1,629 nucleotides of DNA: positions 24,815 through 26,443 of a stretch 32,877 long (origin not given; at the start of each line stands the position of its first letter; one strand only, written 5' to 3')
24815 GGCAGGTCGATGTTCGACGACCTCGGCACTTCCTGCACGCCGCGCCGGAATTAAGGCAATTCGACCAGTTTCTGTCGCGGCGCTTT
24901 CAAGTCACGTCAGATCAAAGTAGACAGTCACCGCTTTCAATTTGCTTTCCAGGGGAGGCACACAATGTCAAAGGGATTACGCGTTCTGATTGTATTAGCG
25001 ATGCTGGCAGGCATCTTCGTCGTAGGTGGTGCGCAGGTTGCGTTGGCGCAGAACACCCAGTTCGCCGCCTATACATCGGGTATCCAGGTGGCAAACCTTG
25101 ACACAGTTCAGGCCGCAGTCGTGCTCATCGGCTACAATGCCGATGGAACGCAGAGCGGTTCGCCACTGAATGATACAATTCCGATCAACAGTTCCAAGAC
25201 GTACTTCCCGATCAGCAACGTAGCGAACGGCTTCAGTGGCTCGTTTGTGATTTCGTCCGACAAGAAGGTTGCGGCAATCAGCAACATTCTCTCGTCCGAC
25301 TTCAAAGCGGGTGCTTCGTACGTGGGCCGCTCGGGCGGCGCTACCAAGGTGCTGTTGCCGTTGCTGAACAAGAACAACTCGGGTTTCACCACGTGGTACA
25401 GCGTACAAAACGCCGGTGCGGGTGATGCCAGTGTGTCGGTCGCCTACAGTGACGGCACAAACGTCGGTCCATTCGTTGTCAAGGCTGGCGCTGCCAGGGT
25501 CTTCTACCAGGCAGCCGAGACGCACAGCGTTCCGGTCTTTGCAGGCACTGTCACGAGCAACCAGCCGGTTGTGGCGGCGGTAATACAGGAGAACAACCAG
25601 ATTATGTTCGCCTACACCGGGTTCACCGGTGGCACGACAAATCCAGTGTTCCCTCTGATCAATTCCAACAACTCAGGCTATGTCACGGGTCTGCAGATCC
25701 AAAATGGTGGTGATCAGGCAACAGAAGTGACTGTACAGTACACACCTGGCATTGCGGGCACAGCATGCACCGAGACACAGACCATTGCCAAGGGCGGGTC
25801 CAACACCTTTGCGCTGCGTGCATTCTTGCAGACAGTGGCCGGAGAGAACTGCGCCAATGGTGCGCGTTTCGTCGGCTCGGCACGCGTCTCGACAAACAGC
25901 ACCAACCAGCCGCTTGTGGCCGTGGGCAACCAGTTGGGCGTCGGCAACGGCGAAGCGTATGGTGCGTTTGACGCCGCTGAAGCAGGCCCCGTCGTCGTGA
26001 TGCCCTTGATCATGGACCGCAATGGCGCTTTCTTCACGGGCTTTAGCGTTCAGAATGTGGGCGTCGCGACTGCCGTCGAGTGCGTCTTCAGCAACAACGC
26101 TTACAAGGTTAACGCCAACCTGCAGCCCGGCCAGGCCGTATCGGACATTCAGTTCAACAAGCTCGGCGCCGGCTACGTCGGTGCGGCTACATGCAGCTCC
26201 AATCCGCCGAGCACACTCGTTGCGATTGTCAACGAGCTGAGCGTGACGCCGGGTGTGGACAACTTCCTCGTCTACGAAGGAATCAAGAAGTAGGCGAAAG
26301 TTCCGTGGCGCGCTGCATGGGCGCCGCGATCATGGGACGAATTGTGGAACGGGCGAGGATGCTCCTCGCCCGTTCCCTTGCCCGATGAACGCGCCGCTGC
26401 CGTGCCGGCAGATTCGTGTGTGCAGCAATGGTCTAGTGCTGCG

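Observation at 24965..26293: Monocistronic secreted protein made of four ~100-aa repeats of an unrecognised module; candidate glycosylated surface or sheath protein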

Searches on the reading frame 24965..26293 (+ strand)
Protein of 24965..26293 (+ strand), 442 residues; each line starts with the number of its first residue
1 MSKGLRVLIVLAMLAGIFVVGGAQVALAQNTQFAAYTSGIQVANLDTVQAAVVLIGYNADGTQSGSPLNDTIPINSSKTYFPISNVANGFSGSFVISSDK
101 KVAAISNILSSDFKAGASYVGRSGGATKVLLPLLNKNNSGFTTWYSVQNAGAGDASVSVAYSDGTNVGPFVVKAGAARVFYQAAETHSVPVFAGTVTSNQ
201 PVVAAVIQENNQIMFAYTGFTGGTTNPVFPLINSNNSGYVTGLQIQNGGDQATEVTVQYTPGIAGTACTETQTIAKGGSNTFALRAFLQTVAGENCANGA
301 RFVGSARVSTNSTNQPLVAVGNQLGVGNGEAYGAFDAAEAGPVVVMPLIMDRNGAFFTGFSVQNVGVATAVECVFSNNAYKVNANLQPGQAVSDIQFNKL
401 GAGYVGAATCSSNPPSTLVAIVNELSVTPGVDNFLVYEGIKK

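Call 3: search_protein_families(library=pfam, proteins=[window:24965-26290:+], max_evalue=10)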
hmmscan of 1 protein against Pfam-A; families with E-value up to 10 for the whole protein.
window:24965-26290:+ (442 aa): 1 family
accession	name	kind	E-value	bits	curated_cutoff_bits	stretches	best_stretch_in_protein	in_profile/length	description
PF01356.24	A_amylase_inhib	-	0.0038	17.7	25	1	146-177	18-49/68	Alpha amylase inhibitor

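Call 4: search_protein_families(library=ncbifam, proteins=[window:24965-26290:+], max_evalue=10)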
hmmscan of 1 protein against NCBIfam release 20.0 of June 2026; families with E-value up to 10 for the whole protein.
window:24965-26290:+ (442 aa): 1 family
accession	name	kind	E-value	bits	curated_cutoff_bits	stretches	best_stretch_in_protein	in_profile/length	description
NF004673.0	PRK06015.1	equivalog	0.048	13.5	320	1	150-215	69-134/212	2-dehydro-3-deoxy-phosphogluconate aldolase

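Call 5: search_solved_structures(query=window:24965-26290:+, max_evalue=10)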
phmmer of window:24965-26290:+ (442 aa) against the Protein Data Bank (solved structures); distinct sequences matched with E-value up to 10: 1.
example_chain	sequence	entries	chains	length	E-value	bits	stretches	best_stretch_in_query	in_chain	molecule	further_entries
8w97_A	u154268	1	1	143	1.5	10.9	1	87-166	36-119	De novo design protein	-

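Call 8: find_homologous_proteins(query=window:24965-26290:+, max_evalue=0.001)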
Query window:24965-26290:+ (442 aa): 674 proteins with E <= 0.001 among 8000 candidates; the best 120 are listed.
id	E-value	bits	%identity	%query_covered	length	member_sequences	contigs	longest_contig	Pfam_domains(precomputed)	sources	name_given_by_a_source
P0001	9.2e-278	939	100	100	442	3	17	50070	-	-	-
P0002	1.7e-219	747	81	100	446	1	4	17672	-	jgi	jgi:hypothetical protein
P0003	1.3e-212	724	79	100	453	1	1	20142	-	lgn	-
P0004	1.4e-210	718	79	100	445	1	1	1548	-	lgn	-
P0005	1.5e-187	642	71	100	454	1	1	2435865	-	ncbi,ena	-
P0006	4.1e-184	630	71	95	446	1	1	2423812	-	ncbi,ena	-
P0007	8.7e-172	590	65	100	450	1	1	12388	-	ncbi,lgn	-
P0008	3.8e-170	584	65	100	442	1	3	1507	-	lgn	-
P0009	3.3e-169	581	64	100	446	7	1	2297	-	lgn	-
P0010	8.3e-166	570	65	100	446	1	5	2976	-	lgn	-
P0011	3.3e-162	558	63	100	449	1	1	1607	-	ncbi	ncbi:MAG: hypothetical protein ACRC1H_02865 [Caldilineaceae bacterium]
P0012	3.1e-160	552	65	94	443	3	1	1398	PF18986.6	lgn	-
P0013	5.0e-160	551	62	100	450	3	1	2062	-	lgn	-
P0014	2.4e-158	545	62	98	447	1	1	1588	-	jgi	-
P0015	3.8e-158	545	64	95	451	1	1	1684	-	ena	-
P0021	1.6e-155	536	62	100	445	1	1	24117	-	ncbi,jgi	jgi:hypothetical protein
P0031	2.2e-153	529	60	100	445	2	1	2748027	-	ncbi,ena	-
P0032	4.8e-153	528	61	100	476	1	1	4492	-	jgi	-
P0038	8.3e-152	524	62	94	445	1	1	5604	-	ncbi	-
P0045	1.8e-150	520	61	100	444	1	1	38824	-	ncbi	-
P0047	3.5e-150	519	63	100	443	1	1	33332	-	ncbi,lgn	-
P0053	4.9e-148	512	60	99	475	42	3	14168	-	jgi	jgi:hypothetical protein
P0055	9.8e-148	511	60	99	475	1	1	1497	-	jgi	jgi:hypothetical protein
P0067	1.3e-144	500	60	97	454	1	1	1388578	-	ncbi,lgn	ncbi:MAG: hypothetical protein U0350_30625 [Caldilineaceae bacterium]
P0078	3.4e-141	489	56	99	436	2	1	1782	PF18986.6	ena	-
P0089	7.7e-139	481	59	100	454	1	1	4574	PF24156.3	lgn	-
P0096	1.8e-137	477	59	94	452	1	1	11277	-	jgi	jgi:hypothetical protein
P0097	2.9e-137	476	57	92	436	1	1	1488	PF24156.3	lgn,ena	-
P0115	8.6e-133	461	57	99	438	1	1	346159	-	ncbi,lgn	ncbi:MAG: hypothetical protein ACOYYS_08090 [Chloroflexota bacterium]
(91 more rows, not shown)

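Call 15: find_encoding_contigs(protein=P0005, flank=10000, max_places=2)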
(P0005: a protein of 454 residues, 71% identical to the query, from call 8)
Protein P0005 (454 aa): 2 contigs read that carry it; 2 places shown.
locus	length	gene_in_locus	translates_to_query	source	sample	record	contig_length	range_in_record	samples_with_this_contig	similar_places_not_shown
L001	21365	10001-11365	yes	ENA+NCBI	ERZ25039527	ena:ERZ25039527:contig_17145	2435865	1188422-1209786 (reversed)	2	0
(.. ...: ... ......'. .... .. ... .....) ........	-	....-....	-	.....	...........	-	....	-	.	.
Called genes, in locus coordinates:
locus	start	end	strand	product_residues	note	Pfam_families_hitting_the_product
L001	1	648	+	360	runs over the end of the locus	PF00535:Glycos_transf_2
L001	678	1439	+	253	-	PF13489:Methyltransf_23, PF05175:MTS, PF06325:PrmA (weak), PF13847:Methyltransf_31, PF08241:Methyltransf_11, PF08242:Methyltransf_12, PF13649:Methyltransf_25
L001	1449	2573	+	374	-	PF00534:Glycos_transf_1, PF13692:Glyco_trans_1_4, PF13524:Glyco_trans_1_2 (weak)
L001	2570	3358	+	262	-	PF13578:Methyltransf_24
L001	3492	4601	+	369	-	PF13439:Glyco_transf_4, PF13579:Glyco_trans_4_4, PF20706:GT4-conflict (weak), PF00534:Glycos_transf_1, PF13692:Glyco_trans_1_4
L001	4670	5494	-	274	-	PF00534:Glycos_transf_1, PF13692:Glyco_trans_1_4, PF13524:Glyco_trans_1_2 (weak)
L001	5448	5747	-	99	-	-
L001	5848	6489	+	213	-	PF00535:Glycos_transf_2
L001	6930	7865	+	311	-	PF13489:Methyltransf_23, PF07021:MetW, PF13847:Methyltransf_31, PF08241:Methyltransf_11, PF08242:Methyltransf_12, PF13649:Methyltransf_25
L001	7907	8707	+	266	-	PF01209:Ubie_methyltran (weak), PF13489:Methyltransf_23, PF13649:Methyltransf_25, PF13847:Methyltransf_31, PF08241:Methyltransf_11, PF08242:Methyltransf_12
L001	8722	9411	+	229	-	-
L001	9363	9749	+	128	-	PF03706:LPG_synthase_TM (weak)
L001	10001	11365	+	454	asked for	-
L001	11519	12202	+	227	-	-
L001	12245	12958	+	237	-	PF00072:Response_reg, PF00486:Trans_reg_C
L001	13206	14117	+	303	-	PF00318:Ribosomal_S2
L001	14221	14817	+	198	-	PF00889:EF_TS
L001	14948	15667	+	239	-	PF00696:AA_kinase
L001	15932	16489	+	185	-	PF01765:RRF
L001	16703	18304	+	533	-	PF01255:Prenyltransf, PF01148:CTP_transf_1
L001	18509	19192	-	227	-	PF00834:Ribul_P_3_epim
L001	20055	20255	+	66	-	-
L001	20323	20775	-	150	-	PF00561:Abhydrolase_1, PF12697:Abhydrolase_6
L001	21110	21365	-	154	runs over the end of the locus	PF06155:GBBH-like_N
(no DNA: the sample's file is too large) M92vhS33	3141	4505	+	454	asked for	-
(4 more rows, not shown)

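Call 16: find_encoding_contigs(protein=P0031, flank=10000, max_places=2)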
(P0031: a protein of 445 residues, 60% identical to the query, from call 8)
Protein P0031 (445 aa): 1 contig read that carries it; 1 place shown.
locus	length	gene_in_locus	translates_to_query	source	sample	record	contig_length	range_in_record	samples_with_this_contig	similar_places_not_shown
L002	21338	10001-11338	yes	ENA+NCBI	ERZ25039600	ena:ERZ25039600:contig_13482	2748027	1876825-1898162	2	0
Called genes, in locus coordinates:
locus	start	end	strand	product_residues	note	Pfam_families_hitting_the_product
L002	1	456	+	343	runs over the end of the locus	PF00535:Glycos_transf_2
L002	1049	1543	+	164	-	PF00534:Glycos_transf_1, PF13692:Glyco_trans_1_4, PF13524:Glyco_trans_1_2, PF20706:GT4-conflict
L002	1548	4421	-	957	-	-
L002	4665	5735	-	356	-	PF13579:Glyco_trans_4_4, PF00534:Glycos_transf_1, PF13692:Glyco_trans_1_4, PF13524:Glyco_trans_1_2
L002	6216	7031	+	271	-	PF13641:Glyco_tranf_2_3, PF13632:Glyco_trans_2_3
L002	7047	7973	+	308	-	PF13489:Methyltransf_23, PF07021:MetW, PF13847:Methyltransf_31, PF08241:Methyltransf_11, PF08242:Methyltransf_12, PF13649:Methyltransf_25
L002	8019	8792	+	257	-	PF01209:Ubie_methyltran (weak), PF13489:Methyltransf_23, PF13847:Methyltransf_31 (weak), PF08241:Methyltransf_11, PF08242:Methyltransf_12 (weak), PF13649:Methyltransf_25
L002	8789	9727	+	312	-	PF03706:LPG_synthase_TM (weak)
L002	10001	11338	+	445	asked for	-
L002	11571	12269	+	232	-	-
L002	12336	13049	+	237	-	PF00072:Response_reg, PF00486:Trans_reg_C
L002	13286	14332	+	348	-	PF00318:Ribosomal_S2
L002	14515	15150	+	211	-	PF00889:EF_TS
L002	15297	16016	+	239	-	PF00696:AA_kinase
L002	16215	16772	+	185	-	PF01765:RRF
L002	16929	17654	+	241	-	PF01255:Prenyltransf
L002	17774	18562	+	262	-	PF01148:CTP_transf_1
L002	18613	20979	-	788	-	PF03704:BTAD, PF13374:TPR_10 (faint), PF00515:TPR_1 (faint), PF07719:TPR_2 (faint), PF13191:AAA_16, PF13401:AAA_22 (weak), PF13181:TPR_8 (faint), PF13424:TPR_12, +1 more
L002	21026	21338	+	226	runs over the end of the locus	-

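Call 18: find_encoding_contigs(protein=P0115, flank=10000, max_places=2)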
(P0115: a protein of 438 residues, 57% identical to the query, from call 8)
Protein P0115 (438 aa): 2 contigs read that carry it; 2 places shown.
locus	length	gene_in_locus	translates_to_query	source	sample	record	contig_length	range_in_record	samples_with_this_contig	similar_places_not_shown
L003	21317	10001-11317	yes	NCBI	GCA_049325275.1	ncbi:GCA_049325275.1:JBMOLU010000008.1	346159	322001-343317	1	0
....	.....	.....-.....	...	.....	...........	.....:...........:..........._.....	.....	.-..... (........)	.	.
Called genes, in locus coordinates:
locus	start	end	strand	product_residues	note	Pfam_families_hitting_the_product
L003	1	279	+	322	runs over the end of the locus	PF00535:Glycos_transf_2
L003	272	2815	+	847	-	-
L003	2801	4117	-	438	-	-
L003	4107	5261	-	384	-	PF13439:Glyco_transf_4, PF13579:Glyco_trans_4_4 (weak), PF20706:GT4-conflict (weak), PF00534:Glycos_transf_1, PF13692:Glyco_trans_1_4, PF13524:Glyco_trans_1_2 (weak)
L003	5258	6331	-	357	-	PF13439:Glyco_transf_4 (faint), PF13579:Glyco_trans_4_4 (weak), PF00534:Glycos_transf_1, PF13692:Glyco_trans_1_4, PF13524:Glyco_trans_1_2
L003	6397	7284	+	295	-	PF00535:Glycos_transf_2, PF13641:Glyco_tranf_2_3, PF13632:Glyco_trans_2_3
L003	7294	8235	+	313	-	PF13489:Methyltransf_23, PF07021:MetW (weak), PF13847:Methyltransf_31, PF08241:Methyltransf_11, PF08242:Methyltransf_12, PF13649:Methyltransf_25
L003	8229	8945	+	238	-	PF01209:Ubie_methyltran (weak), PF13489:Methyltransf_23, PF13649:Methyltransf_25, PF13847:Methyltransf_31, PF08241:Methyltransf_11, PF08242:Methyltransf_12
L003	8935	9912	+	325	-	PF03706:LPG_synthase_TM (weak)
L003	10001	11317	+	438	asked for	-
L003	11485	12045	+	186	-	-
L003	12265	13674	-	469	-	PF00196:GerE, PF13964:Beta-prop_Calicin, PF24681:Kelch_KLHDC2_KLHL20_DRC7, PF24981:Beta-prop_ATRN-LZTR1, PF13964:Beta-prop_Calicin, PF24681:Kelch_KLHDC2_KLHL20_DRC7, PF25210:Kelch_FKB95, PF01344:Kelch_1, +7 more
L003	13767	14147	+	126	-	-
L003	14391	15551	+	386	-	PF08442:ATP-grasp_2, PF13549:ATP-grasp_5, PF24948:Citrate_synth_N, PF00549:Ligase_CoA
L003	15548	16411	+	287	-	PF02629:CoA_binding, PF00549:Ligase_CoA, PF13607:Succ_CoA_lig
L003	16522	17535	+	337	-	PF10672:Methyltrans_SAM, PF03602:Cons_hypoth95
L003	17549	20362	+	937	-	PF00929:RNase_T, PF00270:DEAD (weak), PF04851:ResIII (faint), PF06733:DEAD_2, PF13307:Helicase_C_2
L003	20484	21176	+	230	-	PF00072:Response_reg, PF00486:Trans_reg_C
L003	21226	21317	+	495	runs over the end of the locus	PF00672:HAMP, PF00512:HisKA, PF13581:HATPase_c_2 (faint), PF02518:HATPase_c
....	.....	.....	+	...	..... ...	-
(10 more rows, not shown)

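Call 19: find_encoding_contigs(protein=P0067, flank=10000, max_places=2)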
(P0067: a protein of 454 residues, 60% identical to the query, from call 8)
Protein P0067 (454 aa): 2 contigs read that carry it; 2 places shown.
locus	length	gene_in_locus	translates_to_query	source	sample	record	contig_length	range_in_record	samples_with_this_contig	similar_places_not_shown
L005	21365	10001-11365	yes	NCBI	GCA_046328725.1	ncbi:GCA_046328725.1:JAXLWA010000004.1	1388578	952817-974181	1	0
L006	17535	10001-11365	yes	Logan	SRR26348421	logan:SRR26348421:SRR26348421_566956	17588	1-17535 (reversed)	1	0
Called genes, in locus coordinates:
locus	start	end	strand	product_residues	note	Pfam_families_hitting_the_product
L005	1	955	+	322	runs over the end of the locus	PF00535:Glycos_transf_2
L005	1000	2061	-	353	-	PF00534:Glycos_transf_1, PF13692:Glyco_trans_1_4, PF13524:Glyco_trans_1_2 (weak)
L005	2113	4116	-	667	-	PF13231:PMT_2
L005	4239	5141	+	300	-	PF00535:Glycos_transf_2, PF10111:Glyco_tranf_2_2 (weak), PF13641:Glyco_tranf_2_3, PF13632:Glyco_trans_2_3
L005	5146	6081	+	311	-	PF08003:Methyltransf_9 (faint), PF01209:Ubie_methyltran (faint), PF13489:Methyltransf_23, PF07021:MetW, PF13847:Methyltransf_31, PF08241:Methyltransf_11, PF08242:Methyltransf_12, PF13649:Methyltransf_25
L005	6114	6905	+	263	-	PF13489:Methyltransf_23, PF05175:MTS (weak), PF13847:Methyltransf_31, PF08241:Methyltransf_11, PF08242:Methyltransf_12, PF13649:Methyltransf_25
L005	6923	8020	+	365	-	PF13439:Glyco_transf_4, PF13579:Glyco_trans_4_4 (weak), PF20706:GT4-conflict, PF00534:Glycos_transf_1, PF13692:Glyco_trans_1_4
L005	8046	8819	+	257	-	PF01209:Ubie_methyltran (weak), PF13489:Methyltransf_23, PF13847:Methyltransf_31, PF08241:Methyltransf_11, PF08242:Methyltransf_12, PF13649:Methyltransf_25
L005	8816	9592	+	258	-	-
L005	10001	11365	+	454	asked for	-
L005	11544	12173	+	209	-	-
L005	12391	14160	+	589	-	-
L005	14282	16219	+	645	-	-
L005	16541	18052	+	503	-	-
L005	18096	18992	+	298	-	PF01261:AP_endonuc_2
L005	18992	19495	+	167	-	PF01230:HIT (weak)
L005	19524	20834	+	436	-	-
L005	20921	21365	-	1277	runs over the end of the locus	-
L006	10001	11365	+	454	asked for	-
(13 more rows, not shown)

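Call 23: predict_structure(alignment_id=A1)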
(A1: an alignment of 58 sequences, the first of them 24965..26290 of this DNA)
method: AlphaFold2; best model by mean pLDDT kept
length: 442 residues; sequences in the alignment: 58
mean_pLDDT: 91.0   pTM: 0.87
mean pLDDT of the five models: 91.0, 90.6, 89.0, 88.5, 87.8
residues with pLDDT >= 90: 317; 70-90: 108; 50-70: 9; < 50: 8
segments of 3 or more residues with pLDDT < 50: 21-28
pLDDT, mean of each block of 10 residues (from residue 1): 75 66 49 89 93 96 95 91 86 94 92 89 93 96 97 97 97 97 96 98 96 94 95 91 97 97 93 97 87 86 96 98 87 94 93 86 97 94 96 91 91 97 85 82 90
secondary structure, 60 per line:
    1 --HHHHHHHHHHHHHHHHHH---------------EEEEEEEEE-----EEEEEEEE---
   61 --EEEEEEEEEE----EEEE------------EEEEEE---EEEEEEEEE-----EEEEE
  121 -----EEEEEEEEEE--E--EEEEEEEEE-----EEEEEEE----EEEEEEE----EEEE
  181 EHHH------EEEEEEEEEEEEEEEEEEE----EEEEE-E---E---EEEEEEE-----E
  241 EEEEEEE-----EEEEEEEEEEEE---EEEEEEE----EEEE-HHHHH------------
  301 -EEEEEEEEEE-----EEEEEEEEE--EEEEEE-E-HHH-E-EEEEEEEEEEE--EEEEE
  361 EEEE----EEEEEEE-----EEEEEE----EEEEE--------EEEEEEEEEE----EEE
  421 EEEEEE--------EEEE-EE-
elements in order: H3-20 E36-44 E50-57 E63-72 E77-80 E93-98 E102-110 E116-120 E126-135 E141-149 E155-161 E166-172 E177-181 E191-209 E214-218 E228-234 E240-247 E253-264 E268-274 E279-282 H284-288 E302-311 E317-325 E328-333 E343-353 E356-364 E369-375 E381-386 E391-395 E404-413 E418-426 E435-438

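Call 25: fold_search(model_id=the predicted structure, library=pdb)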
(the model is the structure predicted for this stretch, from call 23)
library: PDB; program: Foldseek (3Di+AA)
matches with E <= 10: 942; with E <= 0.001: 3
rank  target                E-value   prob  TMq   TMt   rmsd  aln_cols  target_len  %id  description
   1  7q61_A                3.2e-05  0.33  0.11  0.05  22.6       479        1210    8  Structure of TEV conjugated A2ML1 (A2ML1-TC) (released 2022-04-20)
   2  9ijj_4J               2.3e-04  0.21  0.11  0.08  39.0       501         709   10  In situ structure of the central apparatus in mouse sperm axoneme. (released 2025-06-04)
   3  5jpm_A                4.0e-04  0.10  0.08  0.06  21.9       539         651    9  Structure of the complex of human complement C4 with MASP-2 rebuilt using iMDFF (released 2016-08-10)
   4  4u48                  1.3e-03  0.14  0.12  0.05  26.9       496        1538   10  Crystal structure of Salmonella alpha-2-macroglobulin (released 2014-09-17)
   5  7b2m_A                1.7e-03  0.12  0.11  0.08  21.9       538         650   10  Cryo-EM structure of complement C4b in complex with nanobody E3 (released 2022-03-02)
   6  5e4s                  1.8e-03  0.14  0.09  0.12  24.1       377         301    8  Crystal structure of mouse CNTN4 FN1-FN3 domains (released 2016-08-31)
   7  7o7o_A                1.8e-03  0.13  0.11  0.05  23.6       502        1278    6  (h-alpha2M)4 semiactivated II state (released 2022-04-13)
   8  7q60                  2.7e-03  0.08  0.10  0.05  22.7       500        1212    9  Structure of TEV cleaved A2ML1 (A2ML1-TE) (released 2022-04-20)
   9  8oe4_D                3.0e-03  0.13  0.12  0.11  31.0       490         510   10  Cryo-EM structure of a pre-dimerized human IL-23 complete extracellular signaling complex. (released 2024-02-07)
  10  7q5z                  3.8e-03  0.11  0.11  0.05  23.5       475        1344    8  Cryo-EM structure of native human A2ML1 (released 2022-04-20)
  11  3s3s_A                4.0e-03  0.20  0.10  0.08  18.3       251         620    8  Transglutaminase 2 in complex with a novel inhibitor (released 2012-06-06)
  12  5e55_B                4.5e-03  0.10  0.10  0.12  22.9       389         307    9  Crystal structure of mouse CNTN6 FN1-FN3 domains (released 2016-08-31)
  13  7mrk_D                4.5e-03  0.08  0.08  0.11  25.4       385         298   11  Chicken CNTN4 APP complex (released 2022-01-05)
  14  9u61_E                4.7e-03  0.06  0.09  0.04  22.6       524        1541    9  CP/MBL pathways C3 convertase C4b2a and C3 complex (released 2026-01-14)
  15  7mrq                  5.0e-03  0.08  0.09  0.12  28.3       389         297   10  Chicken CNTN4 FN1-FN3 domains with T751A, V752A, Y781A, E786A mutations (released 2022-01-05)
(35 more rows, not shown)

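Call 26: search_protein_representatives(alignment_id=A1)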
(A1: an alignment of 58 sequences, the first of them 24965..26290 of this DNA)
Query: 58 sequences, 446 profile positions. Proteins with E-value up to 0.001 (for the whole library): 3264; up to 1e-10: 1848; up to 1e-30: 481. The best 150 are listed.
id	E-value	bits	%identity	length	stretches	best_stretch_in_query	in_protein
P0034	3.3e-196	668.7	-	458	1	1-445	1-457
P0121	2.3e-179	613.2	-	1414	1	33-446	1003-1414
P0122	2.7e-171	586.6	-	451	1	3-445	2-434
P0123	4.4e-166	569.4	-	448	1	3-445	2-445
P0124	8.5e-163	558.6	-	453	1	1-445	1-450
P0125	2.4e-161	553.8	-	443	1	4-445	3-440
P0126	2.3e-159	547.3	-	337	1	108-444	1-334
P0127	2.4e-156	537.3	-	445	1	4-446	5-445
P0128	1.2e-152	525.2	-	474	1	13-444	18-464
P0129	2.9e-152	523.9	-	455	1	6-444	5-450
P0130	3.3e-152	523.7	-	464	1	5-445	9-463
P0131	2.0e-151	521.1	-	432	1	12-445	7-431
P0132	7.5e-151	519.2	-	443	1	5-445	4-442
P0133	9.9e-150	515.5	-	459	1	9-445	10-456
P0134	6.3e-144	496.4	-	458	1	3-445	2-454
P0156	3.0e-128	444.7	-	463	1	3-445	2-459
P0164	1.2e-123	429.5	-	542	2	68-445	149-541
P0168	3.4e-122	424.8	-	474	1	5-445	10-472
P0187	1.1e-110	386.8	-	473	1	6-444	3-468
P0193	3.3e-106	372.1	-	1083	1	33-445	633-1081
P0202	5.6e-100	351.5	-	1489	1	33-444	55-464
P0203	6.8e-100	351.3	-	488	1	4-445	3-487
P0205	2.4e-98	346.2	-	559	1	25-445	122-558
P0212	3.1e-96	339.2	-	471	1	3-445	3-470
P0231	2.1e-86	306.8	-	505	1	38-427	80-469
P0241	3.1e-81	289.8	-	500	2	111-445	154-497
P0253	7.7e-76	272.0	-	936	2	22-370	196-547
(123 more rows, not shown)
